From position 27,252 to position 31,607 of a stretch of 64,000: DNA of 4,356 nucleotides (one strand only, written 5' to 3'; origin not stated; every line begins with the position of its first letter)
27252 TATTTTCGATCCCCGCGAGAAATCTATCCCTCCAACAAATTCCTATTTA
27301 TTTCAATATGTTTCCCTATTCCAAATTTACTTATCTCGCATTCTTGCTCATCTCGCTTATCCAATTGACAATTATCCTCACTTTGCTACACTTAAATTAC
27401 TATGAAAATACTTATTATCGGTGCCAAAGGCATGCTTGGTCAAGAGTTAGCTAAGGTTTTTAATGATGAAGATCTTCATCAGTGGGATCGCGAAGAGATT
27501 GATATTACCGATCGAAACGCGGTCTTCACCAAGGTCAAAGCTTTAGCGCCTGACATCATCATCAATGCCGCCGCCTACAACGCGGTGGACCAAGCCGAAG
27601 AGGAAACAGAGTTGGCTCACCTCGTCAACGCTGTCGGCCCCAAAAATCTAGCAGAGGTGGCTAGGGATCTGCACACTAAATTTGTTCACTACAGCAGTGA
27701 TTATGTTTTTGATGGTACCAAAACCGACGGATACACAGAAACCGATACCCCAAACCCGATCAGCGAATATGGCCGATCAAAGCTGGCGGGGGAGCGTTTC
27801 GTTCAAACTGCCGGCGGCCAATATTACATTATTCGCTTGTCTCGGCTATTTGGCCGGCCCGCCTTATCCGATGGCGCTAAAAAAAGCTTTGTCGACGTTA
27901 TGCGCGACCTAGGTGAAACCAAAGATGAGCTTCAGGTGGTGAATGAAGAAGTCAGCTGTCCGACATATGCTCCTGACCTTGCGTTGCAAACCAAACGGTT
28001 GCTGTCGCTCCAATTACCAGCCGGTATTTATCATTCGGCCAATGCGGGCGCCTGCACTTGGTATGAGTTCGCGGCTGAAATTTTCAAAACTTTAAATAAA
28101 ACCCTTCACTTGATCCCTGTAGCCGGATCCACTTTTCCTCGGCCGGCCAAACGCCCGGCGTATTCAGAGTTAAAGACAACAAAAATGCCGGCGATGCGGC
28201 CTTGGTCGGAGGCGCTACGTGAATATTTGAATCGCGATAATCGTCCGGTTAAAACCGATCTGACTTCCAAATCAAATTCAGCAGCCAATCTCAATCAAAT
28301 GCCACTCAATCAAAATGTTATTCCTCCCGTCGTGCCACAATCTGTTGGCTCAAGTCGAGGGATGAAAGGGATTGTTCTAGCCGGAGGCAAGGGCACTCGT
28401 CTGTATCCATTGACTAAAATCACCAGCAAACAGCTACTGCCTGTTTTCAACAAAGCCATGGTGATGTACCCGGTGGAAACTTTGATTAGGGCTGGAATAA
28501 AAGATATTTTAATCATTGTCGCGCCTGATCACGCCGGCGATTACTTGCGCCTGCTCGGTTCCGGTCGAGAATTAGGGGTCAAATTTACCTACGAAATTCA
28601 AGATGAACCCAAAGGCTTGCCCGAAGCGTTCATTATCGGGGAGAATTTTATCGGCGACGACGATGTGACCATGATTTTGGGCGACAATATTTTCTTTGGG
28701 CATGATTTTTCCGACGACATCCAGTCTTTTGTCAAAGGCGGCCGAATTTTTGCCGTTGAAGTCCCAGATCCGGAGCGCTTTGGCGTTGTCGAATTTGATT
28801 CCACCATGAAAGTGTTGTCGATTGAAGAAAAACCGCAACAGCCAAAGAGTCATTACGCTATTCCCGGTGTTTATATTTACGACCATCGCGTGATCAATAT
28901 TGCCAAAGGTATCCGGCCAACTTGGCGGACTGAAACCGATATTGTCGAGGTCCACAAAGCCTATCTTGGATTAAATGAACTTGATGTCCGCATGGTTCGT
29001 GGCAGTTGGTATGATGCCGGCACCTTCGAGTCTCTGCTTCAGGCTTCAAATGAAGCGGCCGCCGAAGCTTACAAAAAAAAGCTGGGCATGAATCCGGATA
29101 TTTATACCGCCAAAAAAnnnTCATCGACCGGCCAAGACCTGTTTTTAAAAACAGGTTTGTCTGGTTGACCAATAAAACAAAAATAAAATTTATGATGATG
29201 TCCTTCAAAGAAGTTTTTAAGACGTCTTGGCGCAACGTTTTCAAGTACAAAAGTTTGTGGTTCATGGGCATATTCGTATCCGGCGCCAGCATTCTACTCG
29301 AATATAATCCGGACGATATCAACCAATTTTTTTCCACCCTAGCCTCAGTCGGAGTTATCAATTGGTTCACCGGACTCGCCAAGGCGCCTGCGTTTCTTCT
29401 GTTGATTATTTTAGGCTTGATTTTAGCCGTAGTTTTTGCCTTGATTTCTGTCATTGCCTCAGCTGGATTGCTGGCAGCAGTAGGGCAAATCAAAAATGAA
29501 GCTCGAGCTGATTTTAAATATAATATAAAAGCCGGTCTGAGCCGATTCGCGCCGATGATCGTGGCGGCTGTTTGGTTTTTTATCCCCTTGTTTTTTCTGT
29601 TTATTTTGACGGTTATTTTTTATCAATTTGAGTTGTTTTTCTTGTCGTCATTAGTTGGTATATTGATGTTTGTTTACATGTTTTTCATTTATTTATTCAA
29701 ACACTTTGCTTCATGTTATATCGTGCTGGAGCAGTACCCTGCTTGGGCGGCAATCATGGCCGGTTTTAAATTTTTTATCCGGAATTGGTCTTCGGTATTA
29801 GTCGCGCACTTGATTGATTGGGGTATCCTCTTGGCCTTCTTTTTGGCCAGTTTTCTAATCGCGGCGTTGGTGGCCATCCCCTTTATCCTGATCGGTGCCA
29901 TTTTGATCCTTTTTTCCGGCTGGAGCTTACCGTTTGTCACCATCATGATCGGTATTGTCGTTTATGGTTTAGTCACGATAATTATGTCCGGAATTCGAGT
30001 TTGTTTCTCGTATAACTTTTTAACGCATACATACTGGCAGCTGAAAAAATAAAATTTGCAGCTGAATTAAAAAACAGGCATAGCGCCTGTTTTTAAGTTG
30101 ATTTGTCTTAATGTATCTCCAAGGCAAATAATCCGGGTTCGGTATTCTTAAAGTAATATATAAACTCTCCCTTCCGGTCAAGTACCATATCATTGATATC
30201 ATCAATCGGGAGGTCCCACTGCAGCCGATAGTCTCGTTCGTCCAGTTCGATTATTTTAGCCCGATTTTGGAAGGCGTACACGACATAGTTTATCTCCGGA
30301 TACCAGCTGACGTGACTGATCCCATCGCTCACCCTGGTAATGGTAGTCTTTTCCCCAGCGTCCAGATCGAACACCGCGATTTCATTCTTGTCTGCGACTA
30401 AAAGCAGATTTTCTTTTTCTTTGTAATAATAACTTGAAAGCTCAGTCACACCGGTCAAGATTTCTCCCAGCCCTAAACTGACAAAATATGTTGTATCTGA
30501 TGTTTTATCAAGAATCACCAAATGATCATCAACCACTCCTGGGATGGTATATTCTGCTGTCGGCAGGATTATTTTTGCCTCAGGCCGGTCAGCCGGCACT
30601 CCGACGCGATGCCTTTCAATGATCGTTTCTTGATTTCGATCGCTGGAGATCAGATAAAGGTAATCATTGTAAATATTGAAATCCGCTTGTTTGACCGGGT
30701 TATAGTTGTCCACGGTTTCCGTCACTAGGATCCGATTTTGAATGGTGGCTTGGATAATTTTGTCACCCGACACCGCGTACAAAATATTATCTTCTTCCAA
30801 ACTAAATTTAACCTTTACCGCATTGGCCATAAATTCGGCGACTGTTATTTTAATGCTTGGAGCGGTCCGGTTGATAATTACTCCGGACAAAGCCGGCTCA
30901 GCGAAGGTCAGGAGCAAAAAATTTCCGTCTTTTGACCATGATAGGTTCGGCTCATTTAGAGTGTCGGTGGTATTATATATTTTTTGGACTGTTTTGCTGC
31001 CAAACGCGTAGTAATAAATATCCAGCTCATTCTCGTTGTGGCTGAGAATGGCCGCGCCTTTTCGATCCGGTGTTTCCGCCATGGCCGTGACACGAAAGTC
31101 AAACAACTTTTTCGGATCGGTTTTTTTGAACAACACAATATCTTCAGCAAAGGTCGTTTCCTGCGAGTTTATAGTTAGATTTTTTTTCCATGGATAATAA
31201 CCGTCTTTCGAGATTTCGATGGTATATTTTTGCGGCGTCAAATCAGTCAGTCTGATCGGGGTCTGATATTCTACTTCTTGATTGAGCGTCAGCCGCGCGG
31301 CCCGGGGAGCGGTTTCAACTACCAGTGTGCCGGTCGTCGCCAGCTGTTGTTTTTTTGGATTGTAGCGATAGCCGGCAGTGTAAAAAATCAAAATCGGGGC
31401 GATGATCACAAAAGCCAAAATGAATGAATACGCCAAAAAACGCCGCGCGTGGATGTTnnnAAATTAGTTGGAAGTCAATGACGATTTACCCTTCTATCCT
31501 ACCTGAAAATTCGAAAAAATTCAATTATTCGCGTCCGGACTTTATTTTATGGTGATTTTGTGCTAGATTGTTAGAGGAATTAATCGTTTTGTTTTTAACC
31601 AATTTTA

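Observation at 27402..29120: RmlD-RmlA fusion; dTDP-rhamnose pathway complete but scattered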

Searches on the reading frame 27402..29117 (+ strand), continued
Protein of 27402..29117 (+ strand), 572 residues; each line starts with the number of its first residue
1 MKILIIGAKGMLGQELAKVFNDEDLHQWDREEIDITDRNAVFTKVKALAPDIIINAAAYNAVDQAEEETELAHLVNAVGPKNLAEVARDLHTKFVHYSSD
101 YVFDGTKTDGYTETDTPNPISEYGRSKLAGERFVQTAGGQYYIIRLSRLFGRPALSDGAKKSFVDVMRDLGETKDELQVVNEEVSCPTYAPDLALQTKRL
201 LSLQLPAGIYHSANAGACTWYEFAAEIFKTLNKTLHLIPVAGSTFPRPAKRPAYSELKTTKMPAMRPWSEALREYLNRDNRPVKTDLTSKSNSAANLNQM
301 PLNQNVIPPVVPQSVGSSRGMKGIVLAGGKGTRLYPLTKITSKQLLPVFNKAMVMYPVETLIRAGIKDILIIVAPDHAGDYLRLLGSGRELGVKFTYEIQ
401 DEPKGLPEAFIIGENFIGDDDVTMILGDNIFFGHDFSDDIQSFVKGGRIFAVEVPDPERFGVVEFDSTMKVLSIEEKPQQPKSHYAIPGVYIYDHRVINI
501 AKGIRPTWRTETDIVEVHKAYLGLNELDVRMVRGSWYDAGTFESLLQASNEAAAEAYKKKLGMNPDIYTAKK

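Call 45: search_protein_representatives(protein=window:27402-29117:+)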
Query: 572 residues. Proteins with E-value up to 0.001 (for the whole library): 63912; up to 1e-10: 31648; up to 1e-30: 7484. The best 150 are listed.
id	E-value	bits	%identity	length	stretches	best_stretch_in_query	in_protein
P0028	8.9e-215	731.0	64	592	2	315-567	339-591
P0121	1.1e-124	433.6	43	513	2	1-277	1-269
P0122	3.5e-92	326.3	57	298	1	1-280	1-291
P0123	3.5e-91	323.0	56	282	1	1-277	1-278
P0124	7.8e-87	308.7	58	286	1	2-277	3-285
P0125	9.6e-87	308.4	53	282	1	1-277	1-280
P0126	7.5e-84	298.8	61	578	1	321-560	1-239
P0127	5.6e-83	295.9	58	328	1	2-277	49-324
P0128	1.2e-82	294.9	52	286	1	1-277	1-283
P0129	9.7e-82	291.9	54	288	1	3-277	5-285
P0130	6.9e-81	289.1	57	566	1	321-558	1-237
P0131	1.3e-80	288.2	50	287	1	2-276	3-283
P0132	1.4e-80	288.1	38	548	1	1-551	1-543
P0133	3.0e-80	287.0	60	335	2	2-229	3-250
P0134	1.0e-79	285.2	51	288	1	2-277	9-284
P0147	1.2e-74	268.4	50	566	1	1-283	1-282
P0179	2.5e-67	244.3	52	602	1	321-556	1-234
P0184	7.1e-66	239.5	45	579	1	1-278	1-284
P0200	4.7e-65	236.8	47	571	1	2-278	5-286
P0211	3.5e-63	230.6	47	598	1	321-549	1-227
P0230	2.4e-61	224.6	31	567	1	1-531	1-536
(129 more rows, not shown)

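Call 47: search_protein_families(library=pfam, proteins=[P0126, P0130, P0147, P0179, P0184, P0200, P0211, P0132, P0230, P0073], max_evalue=0.00001)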
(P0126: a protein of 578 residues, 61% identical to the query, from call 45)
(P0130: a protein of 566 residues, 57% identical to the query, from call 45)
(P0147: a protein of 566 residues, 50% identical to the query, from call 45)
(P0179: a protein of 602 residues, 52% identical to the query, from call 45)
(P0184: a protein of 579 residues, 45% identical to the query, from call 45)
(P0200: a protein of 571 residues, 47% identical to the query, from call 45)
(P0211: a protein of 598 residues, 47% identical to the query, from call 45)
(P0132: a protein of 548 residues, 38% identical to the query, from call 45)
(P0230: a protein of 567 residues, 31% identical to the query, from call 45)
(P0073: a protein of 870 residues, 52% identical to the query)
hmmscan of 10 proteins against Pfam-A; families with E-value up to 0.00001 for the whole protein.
P0126 (578 aa): 4 families
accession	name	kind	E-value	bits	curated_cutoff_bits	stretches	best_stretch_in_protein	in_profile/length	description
PF00483.29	NTP_transferase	-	3.4e-62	210.7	21.2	1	2-231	1-242/245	Nucleotidyl transferase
PF00535.33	Glycos_transf_2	-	2e-16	60.8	23.3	1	249-388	1-135/168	Glycosyl transferase family 2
PF12804.13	NTP_transf_3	-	1.3e-08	35.6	27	1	3-111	1-98/160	MobA-like NTP transferase domain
PF13641.12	Glyco_tranf_2_3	-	1.4e-07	32.3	27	1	246-352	1-110/230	Glycosyltransferase like family 2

P0130 (566 aa): 2 families
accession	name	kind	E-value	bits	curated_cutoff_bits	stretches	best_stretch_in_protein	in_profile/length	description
PF00483.29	NTP_transferase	-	9.4e-57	192.8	21.2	1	2-227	1-238/245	Nucleotidyl transferase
PF12804.13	NTP_transf_3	-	1.2e-07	32.5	27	1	3-110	1-97/160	MobA-like NTP transferase domain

P0147 (566 aa): 4 families
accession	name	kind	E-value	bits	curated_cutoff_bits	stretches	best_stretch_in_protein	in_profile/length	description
PF04321.23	RmlD_sub_bind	-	6e-75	252.4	27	1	1-276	1-283/287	RmlD substrate binding domain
PF01370.27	Epimerase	-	9.2e-21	74.8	20.9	1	3-204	1-232/240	NAD dependent epimerase/dehydratase family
PF00535.33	Glycos_transf_2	-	5.8e-18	65.8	23.3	1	280-423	1-132/168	Glycosyl transferase family 2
PF13641.12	Glyco_tranf_2_3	-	1.3e-11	45.4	27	1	277-514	1-219/230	Glycosyltransferase like family 2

P0179 (602 aa): 4 families
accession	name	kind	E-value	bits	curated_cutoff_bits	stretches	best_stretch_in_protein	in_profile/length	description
PF00483.29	NTP_transferase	-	1.5e-60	205.3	21.2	1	2-229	1-240/245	Nucleotidyl transferase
PF00535.33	Glycos_transf_2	-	1.2e-24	87.6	23.3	1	265-448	3-166/168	Glycosyl transferase family 2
PF13641.12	Glyco_tranf_2_3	-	6.4e-14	52.9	27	1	268-513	9-224/230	Glycosyltransferase like family 2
PF12804.13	NTP_transf_3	-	1.2e-12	48.7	27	1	3-132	1-122/160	MobA-like NTP transferase domain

P0184 (579 aa): 7 families
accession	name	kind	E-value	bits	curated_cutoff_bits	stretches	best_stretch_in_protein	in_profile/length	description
PF04321.23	RmlD_sub_bind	-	9.9e-78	261.5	27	1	1-270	1-265/287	RmlD substrate binding domain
PF01370.27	Epimerase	-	1.7e-26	93.6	20.9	1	3-202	1-222/240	NAD dependent epimerase/dehydratase family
PF00535.33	Glycos_transf_2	-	5.5e-22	78.9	23.3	1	297-433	1-132/168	Glycosyl transferase family 2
PF13641.12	Glyco_tranf_2_3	-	2.8e-14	54.1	27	1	296-525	3-220/230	Glycosyltransferase like family 2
PF16363.11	GDP_Man_Dehyd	-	1.3e-11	45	27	1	34-140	58-166/332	GDP-mannose 4,6 dehydratase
PF07993.18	NAD_binding_4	-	1.9e-09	37.5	20.1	1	42-182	81-236/258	Male sterility protein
PF02719.21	Polysacc_synt_2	-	9.2e-09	35.3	20.2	1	36-116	62-141/293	Polysaccharide biosynthesis protein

P0200 (571 aa): 8 families
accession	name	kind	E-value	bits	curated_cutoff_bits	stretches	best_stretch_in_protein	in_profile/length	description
PF04321.23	RmlD_sub_bind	-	1.9e-63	214.7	27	1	5-287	2-285/287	RmlD substrate binding domain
PF01370.27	Epimerase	-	2e-22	80.2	20.9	1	6-181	1-197/240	NAD dependent epimerase/dehydratase family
PF00535.33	Glycos_transf_2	-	3.2e-21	76.4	23.3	1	293-441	1-132/168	Glycosyl transferase family 2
PF13641.12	Glyco_tranf_2_3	-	2.2e-15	57.8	27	1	294-522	5-219/230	Glycosyltransferase like family 2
PF16363.11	GDP_Man_Dehyd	-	2e-08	34.6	27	0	43-144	65-168/332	GDP-mannose 4,6 dehydratase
PF07993.18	NAD_binding_4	-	1.7e-06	27.8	20.1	0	74-176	104-228/258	Male sterility protein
PF13632.12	Glyco_trans_2_3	-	2.9e-06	27.7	27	0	372-566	3-178/198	Glycosyl transferase family group 2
PF13712.12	Glyco_tranf_2_5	-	5.5e-06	26.7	27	1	344-513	30-185/210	Glycosyltransferase like family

P0211 (598 aa): 5 families
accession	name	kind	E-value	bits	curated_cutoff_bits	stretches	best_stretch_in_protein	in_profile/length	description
PF00483.29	NTP_transferase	-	2.6e-55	188.1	21.2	1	2-231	1-243/245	Nucleotidyl transferase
PF12804.13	NTP_transf_3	-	1.7e-09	38.5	27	1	3-118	1-106/160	MobA-like NTP transferase domain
PF13641.12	Glyco_tranf_2_3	-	3.1e-09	37.6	27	1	266-491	12-212/230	Glycosyltransferase like family 2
PF00535.33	Glycos_transf_2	-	8.5e-07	29.5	23.3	1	268-442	11-165/168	Glycosyl transferase family 2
PF13632.12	Glyco_trans_2_3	-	1.8e-06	28.4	27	1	419-548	62-180/198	Glycosyl transferase family group 2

P0132 (548 aa): 4 families
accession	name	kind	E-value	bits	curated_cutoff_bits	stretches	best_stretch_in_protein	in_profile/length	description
PF00483.29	NTP_transferase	-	7.1e-55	186.7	21.2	1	315-543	1-241/245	Nucleotidyl transferase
PF04321.23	RmlD_sub_bind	-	1.6e-18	67.2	27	1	1-201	1-215/287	RmlD substrate binding domain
PF01370.27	Epimerase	-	8.4e-11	42.2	20.9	1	23-133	44-153/240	NAD dependent epimerase/dehydratase family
PF12804.13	NTP_transf_3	-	1.8e-09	38.4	27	1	316-424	1-98/160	MobA-like NTP transferase domain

P0230 (567 aa): 4 families
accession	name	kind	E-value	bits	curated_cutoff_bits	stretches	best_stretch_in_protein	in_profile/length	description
PF00483.29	NTP_transferase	-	2.9e-60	204.3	21.2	1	332-538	9-221/245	Nucleotidyl transferase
PF04321.23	RmlD_sub_bind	-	5.7e-47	160.6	27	1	1-248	1-251/287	RmlD substrate binding domain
PF01370.27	Epimerase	-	2.1e-15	57.2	20.9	1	5-173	3-191/240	NAD dependent epimerase/dehydratase family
PF16363.11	GDP_Man_Dehyd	-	6.5e-07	29.6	27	1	62-159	84-185/332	GDP-mannose 4,6 dehydratase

P0073 (870 aa): 5 families
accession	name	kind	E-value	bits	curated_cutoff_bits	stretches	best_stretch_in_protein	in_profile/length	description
PF04321.23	RmlD_sub_bind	-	2e-85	286.8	27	1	298-587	1-282/287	RmlD substrate binding domain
PF00483.29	NTP_transferase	-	4.8e-73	246.2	21.2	1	2-238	1-243/245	Nucleotidyl transferase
PF01370.27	Epimerase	-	1.2e-12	48.2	20.9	1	300-451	1-176/240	NAD dependent epimerase/dehydratase family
PF16363.11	GDP_Man_Dehyd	-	4.4e-09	36.7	27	1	330-443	58-175/332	GDP-mannose 4,6 dehydratase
PF12804.13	NTP_transf_3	-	7.7e-08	33.1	27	1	3-124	1-111/160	MobA-like NTP transferase domain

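Call 54: fold_search(model_id=the predicted structure, library=pdb)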
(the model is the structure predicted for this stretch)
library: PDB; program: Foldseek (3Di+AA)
matches with E <= 10: 1782; with E <= 0.001: 1218
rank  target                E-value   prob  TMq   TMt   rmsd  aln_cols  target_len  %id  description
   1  1vl0_A                3.2e-32  1.00  0.47  0.94   1.4       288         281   40  CRYSTAL STRUCTURE OF A DTDP-4-DEHYDRORHAMNOSE REDUCTASE, RFBD ORTHOLOG (CA_C2315) FROM CLOSTRIDIUM ACETOBUTYLICUM ATCC (released 2004-08-17)
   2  1vl0_B                6.5e-32  1.00  0.47  0.94   1.6       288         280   40  CRYSTAL STRUCTURE OF A DTDP-4-DEHYDRORHAMNOSE REDUCTASE, RFBD ORTHOLOG (CA_C2315) FROM CLOSTRIDIUM ACETOBUTYLICUM ATCC (released 2004-08-17)
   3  3sc6_C                1.9e-31  1.00  0.46  0.92   1.8       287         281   36  2.65 Angstrom resolution crystal structure of dTDP-4-dehydrorhamnose reductase (rfbD) from Bacillus anthracis str. Ame (released 2011-06-22)
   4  3sc6_E                1.1e-30  1.00  0.46  0.92   1.8       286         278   36  2.65 Angstrom resolution crystal structure of dTDP-4-dehydrorhamnose reductase (rfbD) from Bacillus anthracis str. Ame (released 2011-06-22)
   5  3sc6_A                1.2e-30  1.00  0.46  0.92   1.5       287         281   36  2.65 Angstrom resolution crystal structure of dTDP-4-dehydrorhamnose reductase (rfbD) from Bacillus anthracis str. Ame (released 2011-06-22)
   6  3sc6_D                1.2e-30  1.00  0.46  0.91   1.7       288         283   36  2.65 Angstrom resolution crystal structure of dTDP-4-dehydrorhamnose reductase (rfbD) from Bacillus anthracis str. Ame (released 2011-06-22)
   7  4ho9_A                2.3e-30  1.00  0.41  0.79   1.2       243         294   56  Crystal structure of glucose 1-phosphate thymidylyltransferase from Aneurinibacillus thermoaerophilus complexed with U (released 2013-10-23)
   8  6b5e_B                7.0e-30  1.00  0.41  0.80   2.1       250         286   48  Mycobacterium tuberculosis RmlA in complex with dTDP-glucose (released 2018-02-21)
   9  4ho2                  7.8e-30  1.00  0.40  0.79   1.6       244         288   56  Crystal structure of glucose 1-phosphate thymidylyltransferase from Aneurinibacillus thermoaerophilus complexed with thy (released 2013-10-23)
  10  4ho4_B                8.8e-30  1.00  0.41  0.78   1.3       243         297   56  Crystal structure of glucose 1-phosphate thymidylyltransferase from Aneurinibacillus thermoaerophilus complexed with t (released 2013-10-23)
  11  4b4m_A                1.4e-29  1.00  0.41  0.79   1.9       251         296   46  Pseudomonas aeruginosa RmlA in complex with allosteric inhibitor (released 2012-10-31)
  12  4ho4_A                1.7e-29  1.00  0.41  0.80   1.2       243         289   56  Crystal structure of glucose 1-phosphate thymidylyltransferase from Aneurinibacillus thermoaerophilus complexed with t (released 2013-10-23)
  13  4b2x_A                1.8e-29  1.00  0.41  0.78   1.9       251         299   46  Pseudomonas aeruginosa RmlA in complex with allosteric inhibitor (released 2012-10-31)
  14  4b42_B                2.3e-29  1.00  0.41  0.79   1.9       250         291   46  Pseudomonas aeruginosa RmlA in complex with allosteric inhibitor (released 2012-10-31)
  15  3pkp_A                2.5e-29  1.00  0.41  0.79   2.1       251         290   47  Q83S Variant of S. Enterica RmlA with dATP (released 2011-01-12)
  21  1fxo_A                4.4e-29  1.00  0.41  0.79   2.0       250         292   46  THE STRUCTURAL BASIS OF THE CATALYTIC MECHANISM AND REGULATION OF GLUCOSE-1-PHOSPHATE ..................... (RMLA). TM (released 2000-12-27)
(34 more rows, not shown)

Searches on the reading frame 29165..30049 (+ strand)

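Call 3: search_protein_families(library=pfam, proteins=[window:29165-30049:+], max_evalue=0.01)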
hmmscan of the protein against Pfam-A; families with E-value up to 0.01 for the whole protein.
window:29165-30049:+ (295 aa): 1 family
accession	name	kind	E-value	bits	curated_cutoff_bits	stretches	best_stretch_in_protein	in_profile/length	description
PF24400.1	DUF7544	-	0.0028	17.4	27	1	34-277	32-276/302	Family of unknown function (DUF7544)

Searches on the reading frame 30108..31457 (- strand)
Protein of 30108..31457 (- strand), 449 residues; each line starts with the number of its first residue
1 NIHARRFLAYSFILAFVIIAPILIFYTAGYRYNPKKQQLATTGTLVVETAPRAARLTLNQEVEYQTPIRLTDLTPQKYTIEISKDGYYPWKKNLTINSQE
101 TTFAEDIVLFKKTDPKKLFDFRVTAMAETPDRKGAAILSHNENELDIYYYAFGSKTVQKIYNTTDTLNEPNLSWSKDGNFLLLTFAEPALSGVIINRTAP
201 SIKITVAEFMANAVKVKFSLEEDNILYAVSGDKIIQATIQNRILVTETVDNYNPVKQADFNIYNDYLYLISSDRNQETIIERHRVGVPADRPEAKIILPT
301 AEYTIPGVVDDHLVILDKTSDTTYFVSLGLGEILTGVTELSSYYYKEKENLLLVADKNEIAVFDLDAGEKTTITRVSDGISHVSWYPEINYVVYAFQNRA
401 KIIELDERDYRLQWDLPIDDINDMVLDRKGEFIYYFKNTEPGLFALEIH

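Call 63: search_protein_families(library=pfam, proteins=[window:30108-31457:-], max_evalue=0.001)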
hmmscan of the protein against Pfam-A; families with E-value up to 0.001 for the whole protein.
window:30108-31457:- (449 aa): 2 families
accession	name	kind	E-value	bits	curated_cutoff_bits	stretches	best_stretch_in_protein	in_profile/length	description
PF08308.17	PEGA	-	1e-08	35.4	20.8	1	43-102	2-61/71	PEGA domain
PF25174.1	Beta-prop_THOC3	-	1.3e-05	24.7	305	0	348-435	59-146/272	THOC3 beta-propeller domain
